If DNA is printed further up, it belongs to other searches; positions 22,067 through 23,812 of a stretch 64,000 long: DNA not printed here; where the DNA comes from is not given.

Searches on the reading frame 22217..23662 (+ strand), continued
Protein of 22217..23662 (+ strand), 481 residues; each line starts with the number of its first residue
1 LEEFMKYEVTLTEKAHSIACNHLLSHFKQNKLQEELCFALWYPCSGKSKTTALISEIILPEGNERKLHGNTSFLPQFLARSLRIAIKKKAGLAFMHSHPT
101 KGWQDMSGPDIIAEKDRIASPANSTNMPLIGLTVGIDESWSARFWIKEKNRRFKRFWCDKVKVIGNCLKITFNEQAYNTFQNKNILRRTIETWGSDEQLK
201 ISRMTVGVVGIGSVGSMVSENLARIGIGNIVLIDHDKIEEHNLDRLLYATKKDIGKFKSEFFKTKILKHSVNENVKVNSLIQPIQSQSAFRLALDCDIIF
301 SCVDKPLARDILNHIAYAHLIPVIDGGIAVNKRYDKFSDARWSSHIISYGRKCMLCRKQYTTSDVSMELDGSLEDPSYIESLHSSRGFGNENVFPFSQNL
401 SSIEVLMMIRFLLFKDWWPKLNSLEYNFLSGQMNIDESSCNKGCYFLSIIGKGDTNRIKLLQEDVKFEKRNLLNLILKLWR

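Call 93: search_solved_structures(query=window:22217-23662:+, max_evalue=0.00001, show_alignments=2)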
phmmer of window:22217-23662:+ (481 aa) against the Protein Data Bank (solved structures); distinct sequences matched with E-value up to 0.00001: 47.
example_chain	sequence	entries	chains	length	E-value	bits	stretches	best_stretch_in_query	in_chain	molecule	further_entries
9ea4_A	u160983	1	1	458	1.8e-21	79.9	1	53-336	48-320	Citrobacter BubCD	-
9eav_A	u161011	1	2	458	2.8e-21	79.2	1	76-336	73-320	Citrobacter BubCD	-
9ea5_A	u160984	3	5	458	2.9e-21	79.2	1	76-336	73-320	Citrobacter BubCD | Citrobacter BubCD D104A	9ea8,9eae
5l6h_A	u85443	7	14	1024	6.6e-15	58.2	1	188-327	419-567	Ubiquitin-activating enzyme E1 1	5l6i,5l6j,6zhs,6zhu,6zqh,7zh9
4nnj_A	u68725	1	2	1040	6.7e-15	58.2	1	188-327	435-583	Ubiquitin-activating enzyme E1 1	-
6nya_A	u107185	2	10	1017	6.9e-15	58.2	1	188-327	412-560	Ubiquitin-activating enzyme E1 1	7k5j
3cmm_A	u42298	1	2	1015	7e-15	58.2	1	188-327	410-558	Ubiquitin-activating enzyme E1 1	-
5tr4_A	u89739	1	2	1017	2.3e-14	56.5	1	188-327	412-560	Ubiquitin-activating enzyme E1 1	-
6zht_C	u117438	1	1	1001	2.1e-13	53.3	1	188-327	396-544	Ubiquitin-activating enzyme E1 1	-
6om4_A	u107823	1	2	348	5e-12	48.8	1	173-307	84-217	MccB protein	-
3h5n_A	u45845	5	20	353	6.2e-12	48.4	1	174-307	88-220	MccB protein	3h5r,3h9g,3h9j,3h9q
3h5a_A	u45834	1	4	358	6.3e-12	48.4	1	174-307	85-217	MccB protein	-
1jw9_B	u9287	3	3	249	2.1e-11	46.7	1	182-327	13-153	MOLYBDOPTERIN BIOSYNTHESIS MOEB PROTEIN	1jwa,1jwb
1zfn_A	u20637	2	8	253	1e-09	41.2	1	194-325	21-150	Adenylyltransferase thiF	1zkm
1zud_1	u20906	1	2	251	1.1e-09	41.1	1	194-325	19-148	Adenylyltransferase thiF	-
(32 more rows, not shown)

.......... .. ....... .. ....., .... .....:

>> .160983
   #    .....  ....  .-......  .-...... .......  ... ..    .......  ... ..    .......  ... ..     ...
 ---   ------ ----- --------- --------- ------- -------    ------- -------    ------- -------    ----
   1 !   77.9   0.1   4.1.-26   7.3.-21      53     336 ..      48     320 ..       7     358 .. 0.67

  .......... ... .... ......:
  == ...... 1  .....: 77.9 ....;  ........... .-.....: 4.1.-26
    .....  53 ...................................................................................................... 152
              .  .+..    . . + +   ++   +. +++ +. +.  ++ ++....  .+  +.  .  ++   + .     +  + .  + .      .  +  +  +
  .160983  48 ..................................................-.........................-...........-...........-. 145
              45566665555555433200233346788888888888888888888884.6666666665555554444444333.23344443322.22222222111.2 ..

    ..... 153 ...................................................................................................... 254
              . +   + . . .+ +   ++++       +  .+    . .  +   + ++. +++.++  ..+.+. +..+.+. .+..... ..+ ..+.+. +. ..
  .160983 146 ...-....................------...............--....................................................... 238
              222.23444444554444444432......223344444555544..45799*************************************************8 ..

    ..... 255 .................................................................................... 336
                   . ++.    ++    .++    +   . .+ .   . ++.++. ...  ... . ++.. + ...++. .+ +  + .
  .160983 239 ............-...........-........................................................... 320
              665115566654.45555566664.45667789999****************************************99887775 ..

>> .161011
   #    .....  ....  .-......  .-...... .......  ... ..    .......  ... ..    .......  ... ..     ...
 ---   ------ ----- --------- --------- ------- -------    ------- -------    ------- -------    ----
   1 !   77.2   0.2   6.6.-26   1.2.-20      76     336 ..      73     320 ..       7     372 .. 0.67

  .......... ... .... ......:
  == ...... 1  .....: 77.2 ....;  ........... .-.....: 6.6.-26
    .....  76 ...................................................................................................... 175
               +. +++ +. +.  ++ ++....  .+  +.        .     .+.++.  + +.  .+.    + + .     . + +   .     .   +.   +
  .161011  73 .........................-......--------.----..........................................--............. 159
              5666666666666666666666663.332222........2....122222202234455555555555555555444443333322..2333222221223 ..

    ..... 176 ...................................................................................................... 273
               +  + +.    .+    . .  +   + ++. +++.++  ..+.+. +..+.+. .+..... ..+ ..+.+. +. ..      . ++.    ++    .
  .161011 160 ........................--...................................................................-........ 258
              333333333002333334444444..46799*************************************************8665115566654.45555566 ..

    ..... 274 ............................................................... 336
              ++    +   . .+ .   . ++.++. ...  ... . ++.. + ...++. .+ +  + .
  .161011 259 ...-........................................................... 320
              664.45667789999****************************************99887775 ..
